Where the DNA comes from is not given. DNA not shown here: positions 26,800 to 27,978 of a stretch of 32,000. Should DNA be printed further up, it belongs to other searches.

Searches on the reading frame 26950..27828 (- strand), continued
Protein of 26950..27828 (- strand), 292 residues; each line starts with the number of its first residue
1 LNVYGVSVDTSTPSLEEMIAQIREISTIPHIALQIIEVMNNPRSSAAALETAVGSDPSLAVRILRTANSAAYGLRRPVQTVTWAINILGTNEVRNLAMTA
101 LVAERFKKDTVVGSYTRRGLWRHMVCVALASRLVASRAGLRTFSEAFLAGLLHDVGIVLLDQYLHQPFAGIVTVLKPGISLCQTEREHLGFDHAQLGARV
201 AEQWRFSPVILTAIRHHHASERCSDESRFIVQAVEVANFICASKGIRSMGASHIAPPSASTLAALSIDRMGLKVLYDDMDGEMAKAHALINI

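Call 13: find_related_loci(query=A1, collection=genome_contigs, flank=10000)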
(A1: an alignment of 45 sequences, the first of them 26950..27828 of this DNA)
Query A1 (292 aa) in genome_contigs; peptide patterns used: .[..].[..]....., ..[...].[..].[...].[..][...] (x = any residue, [..] = any of these).
600 stretches matched a pattern (row limit reached: there are more); 438 encode a relative of the query (tblastn E <= 1e-3); the best 80 are kept; 80 distinct loci.
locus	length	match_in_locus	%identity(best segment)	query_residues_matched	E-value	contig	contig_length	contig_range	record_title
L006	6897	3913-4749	46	14-292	1e-82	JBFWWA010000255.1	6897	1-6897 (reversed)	MAG: Planctomycetaceae bacterium isolate CA_2019_TPBS_106 NODE_40326_length_6897_cov_3.255391_TPBS, whole genome shotgun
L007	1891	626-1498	45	1-292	6e-83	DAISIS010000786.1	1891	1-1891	MAG TPA_asm: Pirellulaceae bacterium isolate CTOTU7620 NODE_111463_length_1891_cov_4.663943, whole genome shotgun sequen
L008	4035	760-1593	47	14-292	3e-79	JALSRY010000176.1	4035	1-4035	MAG: Phycisphaerae bacterium isolate 356-308_metabat2_scaf2bin.016 356-308_scaffold_17796_c1, whole genome shotgun seque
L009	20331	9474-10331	45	6-292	6e-79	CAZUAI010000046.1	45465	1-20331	MAG TPA_asm: uncultured Planctomycetales bacterium isolate SRP278314_co1_4 genome assembly, contig: NODE_1035_length_454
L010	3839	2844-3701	45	8-292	1e-78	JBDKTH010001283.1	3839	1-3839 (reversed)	MAG: Thermoguttaceae bacterium isolate 6_bin.231_R1 c_000001928849, whole genome shotgun sequence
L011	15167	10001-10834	46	14-292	7e-78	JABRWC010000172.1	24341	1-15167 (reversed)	MAG: Phycisphaerae bacterium isolate MAG-10 c_000000000493, whole genome shotgun sequence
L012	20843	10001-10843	44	11-292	9e-77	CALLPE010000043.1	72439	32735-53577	MAG: uncultured Pirellulales bacterium isolate N1_Bin_METABAT__83_1 genome assembly, contig: c_000000018851, whole genom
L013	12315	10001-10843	43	12-292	1e-75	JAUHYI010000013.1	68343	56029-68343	MAG: Phycisphaerae bacterium isolate 3_bin.56 NODE_653_length_68343_cov_2.008942, whole genome shotgun sequence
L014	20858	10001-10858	43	6-292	3e-75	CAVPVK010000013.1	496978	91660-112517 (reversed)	MAG: uncultured Planctomycetia bacterium isolate MFD00082.bin.2.49 genome assembly, contig: contig_5180, whole genome sh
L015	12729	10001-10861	43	8-292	9e-75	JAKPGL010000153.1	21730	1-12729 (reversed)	MAG: Planctomycetota bacterium isolate JPMR_metabat.7_sub k141_977857, whole genome shotgun sequence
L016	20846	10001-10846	45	11-292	3e-74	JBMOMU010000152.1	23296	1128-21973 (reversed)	MAG: Planctomycetota bacterium isolate Betzabe_MAG058 MAG058_152, whole genome shotgun sequence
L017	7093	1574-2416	43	11-292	9e-74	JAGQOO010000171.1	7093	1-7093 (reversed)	MAG: Phycisphaerales bacterium isolate HKST-UBA16 NODE_171_length_7093_cov_3.459949, whole genome shotgun sequence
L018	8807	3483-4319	44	11-290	5e-73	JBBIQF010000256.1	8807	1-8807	MAG: Planctomycetaceae bacterium isolate RSF170216_bin_32 NODE_7801_length_8807_cov_4.389054, whole genome shotgun seque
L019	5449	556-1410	43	7-292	2e-72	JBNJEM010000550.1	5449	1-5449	MAG: Planctomycetota bacterium isolate Y23_14dBSd3.bin.101 NODE_15729_length_5449_cov_5.938131, whole genome shotgun seq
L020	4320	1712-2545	44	14-292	2e-72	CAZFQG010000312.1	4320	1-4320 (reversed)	MAG TPA_asm: uncultured Planctomycetaceae bacterium isolate SRP241326_co4_218 genome assembly, contig: NODE_21775_length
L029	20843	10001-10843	46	11-292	3e-79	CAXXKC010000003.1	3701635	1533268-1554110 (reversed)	MAG: Thermoguttaceae bacterium isolate 5b24180d-8fb2-49eb-a4f7-d23e2dbf3f86 genome assembly, contig: contig_3, whole gen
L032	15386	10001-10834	39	14-292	8e-65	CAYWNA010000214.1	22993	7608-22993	MAG TPA_asm: uncultured Pirellulaceae bacterium isolate binchicken_co65_467 genome assembly, contig: NODE_9167_length_22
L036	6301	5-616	42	88-292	7e-50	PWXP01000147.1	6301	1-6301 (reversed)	MAG: Planctomycetaceae bacterium isolate CSSed11_97R1 CS-Sed11-C25918, whole genome shotgun sequence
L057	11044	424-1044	32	12-218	1e-34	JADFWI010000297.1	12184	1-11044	MAG: Proteobacteria bacterium isolate C4.bin.21 k83_779652, whole genome shotgun sequence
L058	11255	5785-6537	32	5-255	8e-34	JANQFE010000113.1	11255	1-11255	MAG: Thermodesulfobacteriota bacterium isolate PL23a_bin.71 k99_1616619, whole genome shotgun sequence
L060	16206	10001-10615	32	14-218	8e-34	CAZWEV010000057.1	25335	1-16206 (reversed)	MAG TPA_asm: uncultured Desulfobacteraceae bacterium isolate binchicken_co129_423 genome assembly, contig: NODE_5296_len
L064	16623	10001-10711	29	6-243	3e-31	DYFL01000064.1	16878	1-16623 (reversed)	MAG TPA_asm: Hydrogenophilus sp. isolate BE2011_2_70_212 Afr_mines_BE2011_949_length_16878_cov_81_623729, whole genome s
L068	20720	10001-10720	29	6-246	4e-31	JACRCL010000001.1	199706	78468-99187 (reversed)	MAG: Deltaproteobacteria bacterium isolate NC_groundwater_1645_Pr3_B-0.1um_57_199 SR-2_scaffold_141_215371, whole genome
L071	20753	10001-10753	31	14-262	2e-30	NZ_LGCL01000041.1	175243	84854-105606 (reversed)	Ornatilinea apprima strain P3M-1 contig_10, whole genome shotgun sequence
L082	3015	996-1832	28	15-292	1e-28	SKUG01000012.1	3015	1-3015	MAG: Thermoleophilia bacterium isolate CSSed162cmA_92 CSSed16-2cmA-197733, whole genome shotgun sequence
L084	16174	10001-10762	29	13-272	2e-28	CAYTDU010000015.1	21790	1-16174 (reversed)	MAG TPA_asm: uncultured Gemmatimonadaceae bacterium isolate binchicken_co334_134 genome assembly, contig: NODE_4035_leng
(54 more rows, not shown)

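Call 32: find_encoding_contigs(protein=P0005, flank=10000, max_places=2)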
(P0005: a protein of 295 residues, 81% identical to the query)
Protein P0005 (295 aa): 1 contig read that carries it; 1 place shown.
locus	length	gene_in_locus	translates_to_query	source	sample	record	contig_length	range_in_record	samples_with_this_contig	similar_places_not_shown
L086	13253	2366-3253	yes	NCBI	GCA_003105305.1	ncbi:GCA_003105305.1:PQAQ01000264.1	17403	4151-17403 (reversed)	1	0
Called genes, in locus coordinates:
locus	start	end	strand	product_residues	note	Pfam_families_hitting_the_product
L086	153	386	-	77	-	PF22513:FitA-like_RHH (weak)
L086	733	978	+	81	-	PF02604:PhdYeFM_antitox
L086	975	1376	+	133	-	PF01850:PIN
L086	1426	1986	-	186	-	PF05685:Uma2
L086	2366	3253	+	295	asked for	PF08668:HDOD, PF01966:HD (faint)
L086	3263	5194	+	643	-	PF00512:HisKA, PF02518:HATPase_c, PF00072:Response_reg, PF01627:Hpt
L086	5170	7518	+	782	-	PF00072:Response_reg, PF00989:PAS, PF08448:PAS_4, PF13188:PAS_8 (faint), PF13426:PAS_9, PF00512:HisKA, PF02518:HATPase_c, PF00072:Response_reg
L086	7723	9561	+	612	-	PF00535:Glycos_transf_2, PF13414:TPR_11, PF13424:TPR_12 (weak), PF13432:TPR_16, PF12895:ANAPC3, PF14559:TPR_19, PF13432:TPR_16, PF14559:TPR_19, +16 more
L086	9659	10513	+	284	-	PF00669:Flagellin_N, PF00700:Flagellin_C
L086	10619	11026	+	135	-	PF02561:FliS (weak)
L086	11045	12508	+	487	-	PF02465:FliD_N, PF07195:FliD_C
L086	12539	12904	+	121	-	PF03646:FlaG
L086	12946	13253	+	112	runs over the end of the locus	PF05400:FliT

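Call 33: find_encoding_contigs(protein=P0007, flank=10000, max_places=2)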
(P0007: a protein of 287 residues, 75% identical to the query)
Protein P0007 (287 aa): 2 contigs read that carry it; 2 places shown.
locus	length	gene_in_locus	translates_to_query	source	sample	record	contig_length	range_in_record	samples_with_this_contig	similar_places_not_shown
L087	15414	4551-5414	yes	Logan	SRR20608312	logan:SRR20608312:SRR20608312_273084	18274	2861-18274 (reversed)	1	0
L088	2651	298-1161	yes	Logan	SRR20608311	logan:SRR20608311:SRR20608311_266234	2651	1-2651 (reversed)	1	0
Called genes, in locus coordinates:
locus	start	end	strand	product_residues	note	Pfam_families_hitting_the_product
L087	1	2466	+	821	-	?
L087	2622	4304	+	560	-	PF00535:Glycos_transf_2, PF13428:TPR_14 (faint), PF25063:ARM_TT21_C (faint), PF13432:TPR_16 (weak), PF13414:TPR_11 (weak), PF13432:TPR_16 (weak), PF13424:TPR_12 (weak), PF14559:TPR_19 (weak), +13 more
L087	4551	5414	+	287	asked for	PF08668:HDOD, PF01966:HD (weak)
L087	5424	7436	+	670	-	PF00512:HisKA, PF02518:HATPase_c, PF00072:Response_reg, PF01627:Hpt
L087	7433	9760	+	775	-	PF00072:Response_reg, PF00989:PAS, PF08448:PAS_4, PF13426:PAS_9, PF00512:HisKA, PF02518:HATPase_c, PF00072:Response_reg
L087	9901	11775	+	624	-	PF00535:Glycos_transf_2, PF13371:TPR_9 (faint), PF07721:TPR_4 (faint), PF14561:TPR_20 (faint), PF00515:TPR_1 (weak), PF13414:TPR_11, PF13432:TPR_16, PF14559:TPR_19 (weak), +15 more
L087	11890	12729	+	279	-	PF00669:Flagellin_N, PF00700:Flagellin_C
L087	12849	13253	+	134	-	PF02561:FliS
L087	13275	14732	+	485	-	PF02465:FliD_N, PF07195:FliD_C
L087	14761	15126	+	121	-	PF03646:FlaG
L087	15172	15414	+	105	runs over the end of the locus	PF05400:FliT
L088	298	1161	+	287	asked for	PF08668:HDOD, PF01966:HD (weak)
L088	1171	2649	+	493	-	?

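Call 34: find_encoding_contigs(protein=P0021, flank=10000, max_places=1)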
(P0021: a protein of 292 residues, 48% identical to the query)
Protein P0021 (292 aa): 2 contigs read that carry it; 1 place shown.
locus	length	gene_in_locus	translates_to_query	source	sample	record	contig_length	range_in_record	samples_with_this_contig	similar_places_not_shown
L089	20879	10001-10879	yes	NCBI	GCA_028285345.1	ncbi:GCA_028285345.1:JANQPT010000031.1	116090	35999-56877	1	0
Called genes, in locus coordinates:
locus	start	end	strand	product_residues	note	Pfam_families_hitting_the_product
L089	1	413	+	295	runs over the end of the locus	PF01256:Carb_kinase, PF02110:HK (weak), PF08543:Phos_pyr_kin (faint)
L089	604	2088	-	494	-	PF00004:AAA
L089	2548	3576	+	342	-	-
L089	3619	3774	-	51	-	PF02769:AIRS_C (weak)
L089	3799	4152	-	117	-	PF00586:AIRS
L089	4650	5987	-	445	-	-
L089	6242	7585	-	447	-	PF07690:MFS_1, PF03137:OATP (weak), PF07690:MFS_1 (weak)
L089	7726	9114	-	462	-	-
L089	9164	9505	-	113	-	PF01253:SUI1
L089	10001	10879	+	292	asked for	PF08668:HDOD, PF01966:HD (weak)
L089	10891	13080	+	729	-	PF00989:PAS, PF13188:PAS_8 (weak), PF13426:PAS_9, PF00512:HisKA, PF02518:HATPase_c, PF00072:Response_reg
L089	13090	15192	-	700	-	PF27840:ScmC (weak), PF14907:NTP_transf_5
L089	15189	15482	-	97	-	PF05402:PqqD (weak)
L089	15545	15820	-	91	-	-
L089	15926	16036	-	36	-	-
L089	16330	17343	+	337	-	PF13793:Pribosyltran_N, PF00156:Pribosyltran, PF14572:Pribosyl_synth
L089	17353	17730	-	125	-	PF13380:CoA_binding_2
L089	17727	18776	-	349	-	-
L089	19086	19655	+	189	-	PF07638:Sigma70_ECF (weak), PF08281:Sigma70_r4_2, PF04545:Sigma70_r4 (weak)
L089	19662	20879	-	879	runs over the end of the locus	PF05569:Peptidase_M56, PF01435:Peptidase_M48 (weak), PF13620:CarboxypepD_reg (weak), PF13715:CarbopepD_reg_2 (faint)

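Call 35: find_encoding_contigs(protein=P0024, flank=10000, max_places=1)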
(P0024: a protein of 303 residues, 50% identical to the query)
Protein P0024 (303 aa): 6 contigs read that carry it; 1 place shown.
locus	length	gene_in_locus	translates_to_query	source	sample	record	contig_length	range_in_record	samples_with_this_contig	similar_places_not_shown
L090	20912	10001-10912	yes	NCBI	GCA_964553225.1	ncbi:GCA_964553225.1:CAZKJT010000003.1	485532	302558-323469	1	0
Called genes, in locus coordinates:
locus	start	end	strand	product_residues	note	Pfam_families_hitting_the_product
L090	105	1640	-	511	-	PF10342:Kre9_KNH (faint), PF13860:FlgD_ig (weak)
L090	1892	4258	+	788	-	-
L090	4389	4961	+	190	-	-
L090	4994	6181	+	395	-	PF00155:Aminotran_1_2, PF01041:DegT_DnrJ_EryC1 (faint)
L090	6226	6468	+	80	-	PF04226:Transgly_assoc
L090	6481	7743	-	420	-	PF00682:HMGL-like, PF22617:HCS_D2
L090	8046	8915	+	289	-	PF00288:GHMP_kinases_N, PF08544:GHMP_kinases_C (faint)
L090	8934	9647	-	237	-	-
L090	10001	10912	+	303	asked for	PF08668:HDOD, PF01966:HD (weak)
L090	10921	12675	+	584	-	PF00512:HisKA, PF02518:HATPase_c, PF00072:Response_reg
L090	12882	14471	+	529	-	PF06812:ImpA_N, PF16989:T6SS_VasJ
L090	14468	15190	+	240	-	-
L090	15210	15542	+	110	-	-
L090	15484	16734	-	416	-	PF01979:Amidohydro_1, PF07969:Amidohydro_3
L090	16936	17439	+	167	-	-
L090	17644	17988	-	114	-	PF01588:tRNA_bind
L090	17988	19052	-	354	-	-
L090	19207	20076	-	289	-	-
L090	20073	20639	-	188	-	PF04542:Sigma70_r2, PF08281:Sigma70_r4_2, PF04545:Sigma70_r4 (weak)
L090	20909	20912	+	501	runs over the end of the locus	PF13650:Asp_protease_2, PF13975:gag-asp_proteas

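Call 39: search_protein_families(library=ncbifam, proteins=[window:26950-27828:-], max_evalue=0.00001)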
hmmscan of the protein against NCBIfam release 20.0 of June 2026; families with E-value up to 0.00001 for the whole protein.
window:26950-27828:- (292 aa): 1 family
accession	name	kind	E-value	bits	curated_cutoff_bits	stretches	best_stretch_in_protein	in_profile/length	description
TIGR00277.1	HDIG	domain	4.5e-06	26.5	27.6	1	119-219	4-83/84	HDIG domain-containing metalloprotein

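Call 40: search_protein_families(library=pfam, proteins=[L060:9983-12151:+, L060:12176-14137:+, L057:391-2610:+, L064:9956-12178:+, L064:12188-14374:+, L036:626-2761:+, L036:2793-4169:+, L018:5334-6842:+, L029:13856-15127:+, L029:16866-17486:+], max_evalue=0.00001)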
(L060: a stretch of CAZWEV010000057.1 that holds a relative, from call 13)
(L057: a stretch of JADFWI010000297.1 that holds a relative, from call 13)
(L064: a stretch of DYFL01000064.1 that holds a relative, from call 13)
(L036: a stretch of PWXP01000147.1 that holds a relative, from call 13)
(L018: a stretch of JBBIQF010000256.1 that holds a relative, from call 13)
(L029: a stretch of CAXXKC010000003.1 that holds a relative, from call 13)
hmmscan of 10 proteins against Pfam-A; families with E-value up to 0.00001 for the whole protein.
L060:9983-12151:+ (722 aa): 4 families
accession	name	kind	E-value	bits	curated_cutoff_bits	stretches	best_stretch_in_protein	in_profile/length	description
PF08668.18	HDOD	-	2.9e-63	213.3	22.9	1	18-213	1-196/196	HDOD domain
PF02518.31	HATPase_c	-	1.8e-18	67.4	26.4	1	598-717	3-110/111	Histidine kinase-, DNA gyrase B-, and HSP90-like ATPase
PF01966.28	HD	-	1.3e-08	35.5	22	1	116-230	4-110/116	HD domain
PF00512.31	HisKA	-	2.8e-08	34.1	26.9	1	491-551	5-64/66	His Kinase A (phospho-acceptor) domain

L060:12176-14137:+ (653 aa): 7 families
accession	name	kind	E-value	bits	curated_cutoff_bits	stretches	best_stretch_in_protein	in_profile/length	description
PF00072.30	Response_reg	-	7.3e-54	181.1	30.2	2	7-116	1-110/111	Response regulator receiver domain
PF02518.31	HATPase_c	-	3.2e-21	76.3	26.4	1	392-512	2-110/111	Histidine kinase-, DNA gyrase B-, and HSP90-like ATPase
PF00989.32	PAS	-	6.3e-13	49.2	22.6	1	141-247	1-98/113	PAS fold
PF13188.13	PAS_8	-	3.1e-09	36.8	21.8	1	141-200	1-59/65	PAS domain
PF13426.13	PAS_9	-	8.5e-08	32.9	27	1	151-220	1-59/103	PAS domain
PF08448.16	PAS_4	-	6.3e-06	26.8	23.1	0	148-199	2-53/110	PAS fold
PF00512.31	HisKA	-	7.2e-06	26.4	26.9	0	287-348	3-63/66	His Kinase A (phospho-acceptor) domain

L057:391-2610:+ (739 aa): 4 families
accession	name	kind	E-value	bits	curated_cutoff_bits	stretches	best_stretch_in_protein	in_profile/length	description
PF08668.18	HDOD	-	5e-63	212.6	22.9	1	25-220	1-196/196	HDOD domain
PF02518.31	HATPase_c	-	1.7e-22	80.4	26.4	1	606-724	4-110/111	Histidine kinase-, DNA gyrase B-, and HSP90-like ATPase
PF01966.28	HD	-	5.1e-11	43.3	22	1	121-242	2-115/116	HD domain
PF00512.31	HisKA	-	1e-08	35.5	26.9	1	499-559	6-65/66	His Kinase A (phospho-acceptor) domain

L064:9956-12178:+ (740 aa): 3 families
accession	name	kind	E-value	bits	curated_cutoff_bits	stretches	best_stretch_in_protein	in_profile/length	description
PF08668.18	HDOD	-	2.7e-55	187.4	22.9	1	34-229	1-196/196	HDOD domain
PF02518.31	HATPase_c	-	1.5e-19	70.9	26.4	1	630-738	2-109/111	Histidine kinase-, DNA gyrase B-, and HSP90-like ATPase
PF01966.28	HD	-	1.1e-09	39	22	1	130-251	2-115/116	HD domain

L064:12188-14374:+ (728 aa): 5 families
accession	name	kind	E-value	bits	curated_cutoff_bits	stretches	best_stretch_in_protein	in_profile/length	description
PF00563.25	EAL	-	5e-72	242.5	31.3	1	475-710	2-236/236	EAL domain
PF00990.26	GGDEF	-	7.4e-42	143.3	23.8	1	298-453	1-159/161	Diguanylate cyclase, GGDEF domain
PF00072.30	Response_reg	-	1e-21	77.6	30.2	1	26-135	1-110/111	Response regulator receiver domain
PF08448.16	PAS_4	-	2e-12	47.7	23.1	1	166-289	1-110/110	PAS fold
PF00989.32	PAS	-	3.6e-08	33.9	22.6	1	163-262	4-101/113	PAS fold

L036:626-2761:+ (711 aa): 4 families
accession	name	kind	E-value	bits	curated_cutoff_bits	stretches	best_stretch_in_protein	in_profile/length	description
PF00072.30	Response_reg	-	2.2e-30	105.5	30.2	1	464-571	2-109/111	Response regulator receiver domain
PF02518.31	HATPase_c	-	6.9e-29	101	26.4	1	316-426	2-107/111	Histidine kinase-, DNA gyrase B-, and HSP90-like ATPase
PF00512.31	HisKA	-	2.6e-22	79.1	26.9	1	200-268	1-66/66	His Kinase A (phospho-acceptor) domain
PF01627.28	Hpt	-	6e-15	55.7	24.6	1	611-688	1-78/84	Hpt domain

L036:2793-4169:+ (458 aa): 3 families
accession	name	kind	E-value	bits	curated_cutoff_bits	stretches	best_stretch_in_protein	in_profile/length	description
PF13487.12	HD_5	-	1.1e-36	126.6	27.2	1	216-392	15-170/170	HD domain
PF00072.30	Response_reg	-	1.2e-28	99.9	30.2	1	50-162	1-110/111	Response regulator receiver domain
PF01966.28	HD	-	3.4e-21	76.1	22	1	216-360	2-115/116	HD domain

L018:5334-6842:+ (502 aa): 3 families
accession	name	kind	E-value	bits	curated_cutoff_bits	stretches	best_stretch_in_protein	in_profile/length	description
PF13487.12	HD_5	-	2.9e-31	109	27.2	1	286-466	3-170/170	HD domain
PF00072.30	Response_reg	-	2.3e-27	95.8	30.2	1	127-238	1-111/111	Response regulator receiver domain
PF01966.28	HD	-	9e-20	71.5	22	1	299-434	3-115/116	HD domain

L029:13856-15127:+ (423 aa): 2 families
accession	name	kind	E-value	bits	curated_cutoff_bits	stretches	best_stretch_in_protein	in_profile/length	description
PF13487.12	HD_5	-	6.3e-42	143.6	27.2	1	156-318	1-170/170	HD domain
PF00072.30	Response_reg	-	3e-18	66.5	30.2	1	20-130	1-110/111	Response regulator receiver domain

L029:16866-17486:+ (206 aa): 1 family
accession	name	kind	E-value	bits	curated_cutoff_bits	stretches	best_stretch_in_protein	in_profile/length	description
PF00072.30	Response_reg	-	3.1e-20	72.8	30.2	1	7-115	1-108/111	Response regulator receiver domain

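Call 55: search_solved_structures(query=window:26950-27828:-, max_evalue=0.001)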
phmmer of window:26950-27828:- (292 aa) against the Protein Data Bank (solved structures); distinct sequences matched with E-value up to 0.001: 8.
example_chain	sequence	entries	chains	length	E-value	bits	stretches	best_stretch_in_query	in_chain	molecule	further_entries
3hc1_A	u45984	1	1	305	1.1e-29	106.8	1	1-246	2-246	uncharacterized HDOD domain protein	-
3m1t_A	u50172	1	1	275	3.7e-24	88.7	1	18-223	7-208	Putative phosphohydrolase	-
3p3q_A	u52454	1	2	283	4.8e-18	68.7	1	27-228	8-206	MmoQ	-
3ljx_A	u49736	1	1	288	6.1e-18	68.3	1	27-228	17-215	MmoQ Response regulator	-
3mem_A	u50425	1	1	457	7.9e-16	61.4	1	17-218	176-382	Putative signal transduction protein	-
3i7a_A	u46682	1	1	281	1.3e-11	47.6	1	25-213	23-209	Putative metal-dependent phosphohydrolase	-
1vqr_A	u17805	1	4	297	1.3e-11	47.6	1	25-222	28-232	hypothetical protein Cj0248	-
9qzk_A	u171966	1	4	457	7.6e-10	41.8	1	15-243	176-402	HDOD domain-containing protein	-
